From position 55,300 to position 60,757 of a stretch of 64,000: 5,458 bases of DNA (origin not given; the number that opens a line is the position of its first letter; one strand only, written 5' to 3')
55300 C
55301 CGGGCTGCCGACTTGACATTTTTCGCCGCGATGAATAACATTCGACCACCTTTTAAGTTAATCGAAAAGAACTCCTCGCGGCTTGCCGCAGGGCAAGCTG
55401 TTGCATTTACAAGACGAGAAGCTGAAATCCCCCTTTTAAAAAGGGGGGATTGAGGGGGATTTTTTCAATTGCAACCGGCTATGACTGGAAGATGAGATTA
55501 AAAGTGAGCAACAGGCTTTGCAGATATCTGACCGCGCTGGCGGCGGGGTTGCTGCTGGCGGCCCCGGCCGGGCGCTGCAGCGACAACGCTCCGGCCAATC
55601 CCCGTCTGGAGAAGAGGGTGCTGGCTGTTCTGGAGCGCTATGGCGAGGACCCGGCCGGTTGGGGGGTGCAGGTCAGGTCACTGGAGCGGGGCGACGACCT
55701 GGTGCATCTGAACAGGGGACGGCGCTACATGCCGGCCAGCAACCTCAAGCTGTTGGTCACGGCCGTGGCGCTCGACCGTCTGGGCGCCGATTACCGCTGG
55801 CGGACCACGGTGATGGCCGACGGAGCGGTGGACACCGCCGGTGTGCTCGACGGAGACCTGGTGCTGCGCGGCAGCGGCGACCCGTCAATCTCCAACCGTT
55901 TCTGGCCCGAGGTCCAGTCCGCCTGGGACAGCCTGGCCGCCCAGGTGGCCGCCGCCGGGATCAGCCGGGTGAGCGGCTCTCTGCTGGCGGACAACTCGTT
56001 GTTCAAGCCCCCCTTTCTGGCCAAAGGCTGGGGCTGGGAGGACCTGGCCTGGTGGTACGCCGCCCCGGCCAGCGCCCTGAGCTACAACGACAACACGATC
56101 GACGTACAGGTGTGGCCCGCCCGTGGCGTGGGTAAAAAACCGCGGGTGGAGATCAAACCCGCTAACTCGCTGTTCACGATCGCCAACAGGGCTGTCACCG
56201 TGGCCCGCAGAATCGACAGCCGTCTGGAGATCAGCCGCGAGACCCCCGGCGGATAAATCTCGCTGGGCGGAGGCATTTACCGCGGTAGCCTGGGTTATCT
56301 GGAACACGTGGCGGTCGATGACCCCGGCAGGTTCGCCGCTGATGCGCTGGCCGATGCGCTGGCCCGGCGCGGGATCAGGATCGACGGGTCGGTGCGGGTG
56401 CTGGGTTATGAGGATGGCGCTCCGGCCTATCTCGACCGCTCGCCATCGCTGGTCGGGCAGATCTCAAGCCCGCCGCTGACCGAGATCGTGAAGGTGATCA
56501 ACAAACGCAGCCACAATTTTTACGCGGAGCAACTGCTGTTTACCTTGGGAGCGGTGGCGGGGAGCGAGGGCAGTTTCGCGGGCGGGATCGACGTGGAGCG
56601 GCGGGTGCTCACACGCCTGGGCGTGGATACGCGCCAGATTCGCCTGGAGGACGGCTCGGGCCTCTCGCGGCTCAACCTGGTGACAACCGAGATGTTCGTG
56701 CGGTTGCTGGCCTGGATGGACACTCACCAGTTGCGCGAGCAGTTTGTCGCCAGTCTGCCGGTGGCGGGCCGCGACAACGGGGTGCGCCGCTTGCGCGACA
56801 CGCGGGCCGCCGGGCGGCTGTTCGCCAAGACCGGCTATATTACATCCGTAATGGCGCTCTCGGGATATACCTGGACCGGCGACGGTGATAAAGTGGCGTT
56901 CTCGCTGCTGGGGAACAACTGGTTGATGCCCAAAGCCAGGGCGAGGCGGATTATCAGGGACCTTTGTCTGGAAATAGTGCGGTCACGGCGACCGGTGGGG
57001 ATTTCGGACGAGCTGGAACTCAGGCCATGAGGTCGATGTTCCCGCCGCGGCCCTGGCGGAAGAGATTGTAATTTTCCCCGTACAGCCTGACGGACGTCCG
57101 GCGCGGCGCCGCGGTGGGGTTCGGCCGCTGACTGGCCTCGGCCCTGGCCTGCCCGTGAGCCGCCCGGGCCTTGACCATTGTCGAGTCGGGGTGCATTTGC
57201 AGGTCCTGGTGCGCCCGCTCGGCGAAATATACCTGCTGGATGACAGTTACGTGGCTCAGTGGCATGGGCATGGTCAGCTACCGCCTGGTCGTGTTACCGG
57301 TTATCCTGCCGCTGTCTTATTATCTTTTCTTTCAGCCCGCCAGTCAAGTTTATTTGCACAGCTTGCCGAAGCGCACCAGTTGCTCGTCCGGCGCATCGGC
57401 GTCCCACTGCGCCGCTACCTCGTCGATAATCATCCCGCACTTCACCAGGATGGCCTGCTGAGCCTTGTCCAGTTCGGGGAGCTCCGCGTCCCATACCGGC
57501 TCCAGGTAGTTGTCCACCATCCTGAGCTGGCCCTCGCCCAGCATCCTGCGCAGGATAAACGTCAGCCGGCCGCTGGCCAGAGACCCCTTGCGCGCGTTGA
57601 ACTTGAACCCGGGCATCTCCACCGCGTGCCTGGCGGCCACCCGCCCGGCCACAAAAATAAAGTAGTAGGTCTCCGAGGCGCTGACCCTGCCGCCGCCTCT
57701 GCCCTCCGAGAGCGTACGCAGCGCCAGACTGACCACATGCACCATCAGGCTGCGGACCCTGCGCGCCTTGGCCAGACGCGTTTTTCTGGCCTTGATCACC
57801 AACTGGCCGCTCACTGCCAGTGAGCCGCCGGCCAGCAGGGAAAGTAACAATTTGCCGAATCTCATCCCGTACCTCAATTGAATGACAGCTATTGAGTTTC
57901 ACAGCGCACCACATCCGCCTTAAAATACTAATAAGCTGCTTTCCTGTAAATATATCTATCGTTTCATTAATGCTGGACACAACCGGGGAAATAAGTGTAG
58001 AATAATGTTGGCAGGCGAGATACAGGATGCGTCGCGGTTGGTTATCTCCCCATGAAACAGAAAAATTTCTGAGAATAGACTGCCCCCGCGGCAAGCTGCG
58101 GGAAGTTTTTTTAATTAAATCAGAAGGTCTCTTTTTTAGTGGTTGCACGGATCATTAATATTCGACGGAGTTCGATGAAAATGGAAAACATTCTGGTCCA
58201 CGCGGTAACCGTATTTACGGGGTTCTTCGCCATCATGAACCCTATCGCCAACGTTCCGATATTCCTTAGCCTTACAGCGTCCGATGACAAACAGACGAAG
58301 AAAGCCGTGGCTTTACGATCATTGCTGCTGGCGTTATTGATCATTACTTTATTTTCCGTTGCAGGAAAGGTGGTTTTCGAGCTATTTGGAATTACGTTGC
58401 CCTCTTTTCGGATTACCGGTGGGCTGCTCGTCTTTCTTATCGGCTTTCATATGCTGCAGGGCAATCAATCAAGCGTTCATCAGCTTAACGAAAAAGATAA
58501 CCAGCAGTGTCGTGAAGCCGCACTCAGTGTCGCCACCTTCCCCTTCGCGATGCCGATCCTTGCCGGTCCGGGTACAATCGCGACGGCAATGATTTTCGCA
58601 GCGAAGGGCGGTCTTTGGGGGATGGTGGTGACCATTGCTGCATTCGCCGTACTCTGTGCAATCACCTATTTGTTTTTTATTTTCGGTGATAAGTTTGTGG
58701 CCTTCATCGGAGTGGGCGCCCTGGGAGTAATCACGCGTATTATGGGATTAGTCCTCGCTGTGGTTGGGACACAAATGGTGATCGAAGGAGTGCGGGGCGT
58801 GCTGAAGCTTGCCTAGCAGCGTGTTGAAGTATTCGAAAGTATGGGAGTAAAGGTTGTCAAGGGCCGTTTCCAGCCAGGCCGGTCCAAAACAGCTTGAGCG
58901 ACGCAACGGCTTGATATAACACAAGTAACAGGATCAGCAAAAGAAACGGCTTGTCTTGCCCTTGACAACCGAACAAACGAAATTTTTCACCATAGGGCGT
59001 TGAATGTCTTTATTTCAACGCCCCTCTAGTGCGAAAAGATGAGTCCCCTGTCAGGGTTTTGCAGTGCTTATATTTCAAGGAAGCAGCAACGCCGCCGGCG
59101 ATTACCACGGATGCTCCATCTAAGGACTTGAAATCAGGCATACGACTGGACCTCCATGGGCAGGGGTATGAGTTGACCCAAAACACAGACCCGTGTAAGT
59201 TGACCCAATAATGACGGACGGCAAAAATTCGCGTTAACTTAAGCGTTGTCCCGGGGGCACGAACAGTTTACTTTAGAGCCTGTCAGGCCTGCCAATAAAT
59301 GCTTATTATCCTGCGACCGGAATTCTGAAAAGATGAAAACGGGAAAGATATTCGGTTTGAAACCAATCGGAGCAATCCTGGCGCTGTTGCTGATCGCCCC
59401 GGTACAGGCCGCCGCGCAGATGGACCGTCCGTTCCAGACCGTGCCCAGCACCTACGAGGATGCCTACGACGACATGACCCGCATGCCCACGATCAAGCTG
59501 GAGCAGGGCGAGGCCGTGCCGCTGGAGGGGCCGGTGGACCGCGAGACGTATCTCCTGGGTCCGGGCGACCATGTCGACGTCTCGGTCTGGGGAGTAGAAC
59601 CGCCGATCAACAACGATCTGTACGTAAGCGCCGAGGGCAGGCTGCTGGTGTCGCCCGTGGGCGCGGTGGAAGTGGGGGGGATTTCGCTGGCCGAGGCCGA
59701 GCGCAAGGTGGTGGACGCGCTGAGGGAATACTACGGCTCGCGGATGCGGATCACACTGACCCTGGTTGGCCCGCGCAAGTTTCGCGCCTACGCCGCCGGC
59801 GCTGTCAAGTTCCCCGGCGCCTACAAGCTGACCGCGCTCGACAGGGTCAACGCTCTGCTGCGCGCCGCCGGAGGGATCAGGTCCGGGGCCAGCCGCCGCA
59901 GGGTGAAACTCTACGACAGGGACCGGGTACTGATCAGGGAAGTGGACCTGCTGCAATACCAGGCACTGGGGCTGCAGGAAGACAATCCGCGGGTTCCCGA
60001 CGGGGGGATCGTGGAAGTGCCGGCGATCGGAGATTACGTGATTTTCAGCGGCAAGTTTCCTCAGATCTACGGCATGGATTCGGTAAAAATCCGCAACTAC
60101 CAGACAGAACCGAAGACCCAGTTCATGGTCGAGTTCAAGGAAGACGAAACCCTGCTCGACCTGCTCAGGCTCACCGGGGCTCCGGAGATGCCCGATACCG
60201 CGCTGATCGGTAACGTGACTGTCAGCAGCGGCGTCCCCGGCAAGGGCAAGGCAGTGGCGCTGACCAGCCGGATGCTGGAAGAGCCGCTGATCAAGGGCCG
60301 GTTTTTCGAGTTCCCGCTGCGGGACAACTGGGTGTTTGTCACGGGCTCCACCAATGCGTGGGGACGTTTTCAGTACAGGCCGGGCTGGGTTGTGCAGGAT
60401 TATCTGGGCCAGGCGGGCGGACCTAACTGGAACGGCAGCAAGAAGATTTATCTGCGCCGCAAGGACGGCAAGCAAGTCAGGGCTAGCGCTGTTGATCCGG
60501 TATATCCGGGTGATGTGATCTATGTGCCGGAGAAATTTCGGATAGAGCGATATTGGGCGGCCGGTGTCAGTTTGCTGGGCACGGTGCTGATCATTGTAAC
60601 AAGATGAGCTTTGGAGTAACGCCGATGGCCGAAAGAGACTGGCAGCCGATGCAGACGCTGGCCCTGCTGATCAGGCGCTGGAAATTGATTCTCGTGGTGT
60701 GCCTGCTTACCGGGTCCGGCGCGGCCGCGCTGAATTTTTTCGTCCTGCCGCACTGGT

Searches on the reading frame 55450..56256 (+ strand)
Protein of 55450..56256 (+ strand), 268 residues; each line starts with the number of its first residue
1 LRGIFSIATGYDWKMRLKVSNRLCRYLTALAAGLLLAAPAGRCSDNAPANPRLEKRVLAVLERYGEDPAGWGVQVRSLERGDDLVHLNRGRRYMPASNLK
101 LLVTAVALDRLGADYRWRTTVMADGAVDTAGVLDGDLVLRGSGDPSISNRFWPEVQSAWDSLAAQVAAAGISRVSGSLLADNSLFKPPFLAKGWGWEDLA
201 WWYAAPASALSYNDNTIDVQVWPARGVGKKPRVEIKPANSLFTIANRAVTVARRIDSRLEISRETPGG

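Call 61: search_protein_families(library=pfam, max_evalue=0.000001, proteins=[window:55450-56256:+])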
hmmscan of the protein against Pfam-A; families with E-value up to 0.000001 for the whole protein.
window:55450-56256:+ (268 aa): 1 family
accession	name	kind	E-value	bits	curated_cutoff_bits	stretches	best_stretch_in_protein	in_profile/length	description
PF02113.21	Peptidase_S13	-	7.5e-37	127.6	22.8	1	67-254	11-193/444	D-Ala-D-Ala carboxypeptidase 3 (S13) family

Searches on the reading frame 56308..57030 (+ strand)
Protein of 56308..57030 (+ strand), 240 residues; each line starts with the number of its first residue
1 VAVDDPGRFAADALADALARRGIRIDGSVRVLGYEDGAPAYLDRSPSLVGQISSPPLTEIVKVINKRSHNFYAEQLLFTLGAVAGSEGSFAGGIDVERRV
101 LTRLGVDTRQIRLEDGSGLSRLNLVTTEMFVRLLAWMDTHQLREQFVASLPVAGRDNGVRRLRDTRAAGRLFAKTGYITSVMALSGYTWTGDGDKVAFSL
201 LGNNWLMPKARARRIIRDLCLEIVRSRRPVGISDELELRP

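Call 61: search_protein_families(library=pfam, max_evalue=0.000001, proteins=[window:56308-57030:+])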
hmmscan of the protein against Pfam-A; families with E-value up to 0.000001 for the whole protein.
window:56308-57030:+ (240 aa): 1 family
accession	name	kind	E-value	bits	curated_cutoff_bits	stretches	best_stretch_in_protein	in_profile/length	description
PF02113.21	Peptidase_S13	-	9.9e-46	156.8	22.8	1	1-210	226-428/444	D-Ala-D-Ala carboxypeptidase 3 (S13) family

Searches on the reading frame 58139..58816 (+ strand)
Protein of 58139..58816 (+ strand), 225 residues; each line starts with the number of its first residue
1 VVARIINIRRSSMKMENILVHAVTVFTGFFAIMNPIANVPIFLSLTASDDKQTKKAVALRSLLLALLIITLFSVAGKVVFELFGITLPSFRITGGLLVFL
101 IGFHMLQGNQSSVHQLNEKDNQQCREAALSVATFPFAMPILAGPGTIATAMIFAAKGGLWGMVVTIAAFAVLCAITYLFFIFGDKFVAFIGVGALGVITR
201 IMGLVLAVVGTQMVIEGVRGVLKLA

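Call 22: search_protein_families(library=pfam, proteins=[window:58139-58816:+])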
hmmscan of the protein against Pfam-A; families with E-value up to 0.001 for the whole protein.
window:58139-58816:+ (225 aa): 1 family
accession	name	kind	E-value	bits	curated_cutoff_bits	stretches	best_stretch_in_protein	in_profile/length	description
PF01914.23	MarC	-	1.6e-52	178.3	23.9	1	21-222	3-203/203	MarC family integral membrane protein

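Call 23: find_encoding_contigs(protein=window:58139-58816:+, flank=3000, max_places=10)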
Protein window:58139-58816:+ (225 aa): no gene with exactly this product is on record in the collection.

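Call 25: find_homologous_proteins(query=window:58139-58816:+, max_evalue=1e-20)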
Query window:58139-58816:+ (225 aa): 5308 proteins with E <= 1e-20 among 8000 candidates; the best 120 are listed.
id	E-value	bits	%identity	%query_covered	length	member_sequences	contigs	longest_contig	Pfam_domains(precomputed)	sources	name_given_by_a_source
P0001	6.0e-125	433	100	94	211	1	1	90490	PF01914.24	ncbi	-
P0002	1.4e-122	425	99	94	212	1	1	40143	PF01914.24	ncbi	-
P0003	3.3e-99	349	78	94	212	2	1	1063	PF01914.24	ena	-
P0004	1.0e-98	347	78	94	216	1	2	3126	PF01914.24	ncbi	-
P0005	2.6e-98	346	79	94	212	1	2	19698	PF01914.24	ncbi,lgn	-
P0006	3.5e-98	346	76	97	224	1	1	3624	PF01914.24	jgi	jgi:multiple antibiotic resistance protein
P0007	5.3e-98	345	78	94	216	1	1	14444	PF01914.24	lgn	-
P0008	7.3e-98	345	78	94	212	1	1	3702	PF01914.24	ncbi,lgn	-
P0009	7.6e-98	345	78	94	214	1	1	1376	PF01914.24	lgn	-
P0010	1.4e-97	344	78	94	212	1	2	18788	PF01914.24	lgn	-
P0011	2.0e-97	343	78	94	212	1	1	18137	PF01914.24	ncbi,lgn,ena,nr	ncbi:MAG TPA: MarC family protein [Desulfobacterales bacterium]|nr:MarC family protein [Desulfobacte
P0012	2.9e-97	343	78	94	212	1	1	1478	PF01914.24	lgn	-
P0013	3.8e-97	342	78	94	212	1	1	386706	PF01914.24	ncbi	ncbi:MarC family protein [Desulfobacterota bacterium M19]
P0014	7.8e-97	341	77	94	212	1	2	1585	PF01914.24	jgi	jgi:multiple antibiotic resistance protein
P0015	8.0e-97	341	78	94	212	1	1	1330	PF01914.24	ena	-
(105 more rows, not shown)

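Call 26: find_encoding_contigs(protein=P0001, flank=10000, max_places=5)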
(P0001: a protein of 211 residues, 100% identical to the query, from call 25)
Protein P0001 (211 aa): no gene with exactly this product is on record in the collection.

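Call 27: find_encoding_contigs(protein=P0002, flank=10000, max_places=5)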
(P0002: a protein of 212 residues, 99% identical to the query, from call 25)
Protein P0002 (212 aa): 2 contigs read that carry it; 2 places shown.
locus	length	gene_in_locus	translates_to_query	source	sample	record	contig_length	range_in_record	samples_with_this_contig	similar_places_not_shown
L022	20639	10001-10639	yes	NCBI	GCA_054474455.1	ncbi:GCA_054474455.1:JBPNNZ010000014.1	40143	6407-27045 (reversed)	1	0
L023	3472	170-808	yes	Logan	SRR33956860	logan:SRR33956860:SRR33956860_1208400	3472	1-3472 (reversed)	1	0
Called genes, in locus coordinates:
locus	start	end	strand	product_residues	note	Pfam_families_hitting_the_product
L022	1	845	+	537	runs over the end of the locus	PF23357:DUF7088, PF09822:ABC_transp_aux, PF14258:DUF4350 (faint), PF23355:IFT52_GIFT (weak)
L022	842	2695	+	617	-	PF14238:DUF4340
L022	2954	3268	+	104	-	-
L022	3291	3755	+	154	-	PF00072:Response_reg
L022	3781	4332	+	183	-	PF26788:DUF8260 (faint)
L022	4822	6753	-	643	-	PF04055:Radical_SAM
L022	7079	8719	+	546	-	PF02113:Peptidase_S13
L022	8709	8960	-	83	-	-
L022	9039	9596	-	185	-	-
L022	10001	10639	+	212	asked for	PF01914:MarC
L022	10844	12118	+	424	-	PF02563:Poly_export, PF10531:SLBB (faint)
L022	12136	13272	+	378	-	PF02706:Wzz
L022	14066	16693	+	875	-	PF02861:Clp_N, PF13191:AAA_16 (weak), PF23569:NBD_SMAX1, PF00004:AAA, PF17871:AAA_lid_9, PF07724:AAA_2, PF07728:AAA_5, PF10431:ClpB_D2-small, +8 more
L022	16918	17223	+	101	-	PF09723:Zn_ribbon_8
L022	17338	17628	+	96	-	PF00166:Cpn10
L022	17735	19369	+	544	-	PF00118:Cpn60_TCP1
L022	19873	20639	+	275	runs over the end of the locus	PF02522:Antibiotic_NAT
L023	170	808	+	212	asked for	PF01914:MarC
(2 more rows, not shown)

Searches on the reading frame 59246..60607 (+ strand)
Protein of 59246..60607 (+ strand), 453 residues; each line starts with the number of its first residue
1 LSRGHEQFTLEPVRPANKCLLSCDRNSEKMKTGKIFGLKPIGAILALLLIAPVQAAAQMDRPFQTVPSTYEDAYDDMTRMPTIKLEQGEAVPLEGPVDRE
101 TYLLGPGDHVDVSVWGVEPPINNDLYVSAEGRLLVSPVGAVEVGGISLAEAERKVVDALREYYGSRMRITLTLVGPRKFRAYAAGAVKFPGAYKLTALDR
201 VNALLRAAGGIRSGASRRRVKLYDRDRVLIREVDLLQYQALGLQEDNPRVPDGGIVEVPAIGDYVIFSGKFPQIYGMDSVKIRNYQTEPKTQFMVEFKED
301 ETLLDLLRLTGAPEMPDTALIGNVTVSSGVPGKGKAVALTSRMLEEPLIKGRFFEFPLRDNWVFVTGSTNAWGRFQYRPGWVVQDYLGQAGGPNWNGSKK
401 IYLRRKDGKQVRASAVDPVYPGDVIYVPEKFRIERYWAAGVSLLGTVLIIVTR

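Call 22: search_protein_families(library=pfam, proteins=[window:59246-60607:+])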
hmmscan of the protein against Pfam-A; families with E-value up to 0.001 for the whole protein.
window:59246-60607:+ (453 aa): 2 families
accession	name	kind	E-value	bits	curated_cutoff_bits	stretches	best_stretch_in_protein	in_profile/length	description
PF02563.21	Poly_export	-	2.8e-12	47.1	28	1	99-172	4-75/77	Polysaccharide biosynthesis/export protein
PF10531.15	SLBB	-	5.5e-10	39.4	27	1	184-225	5-46/55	SLBB domain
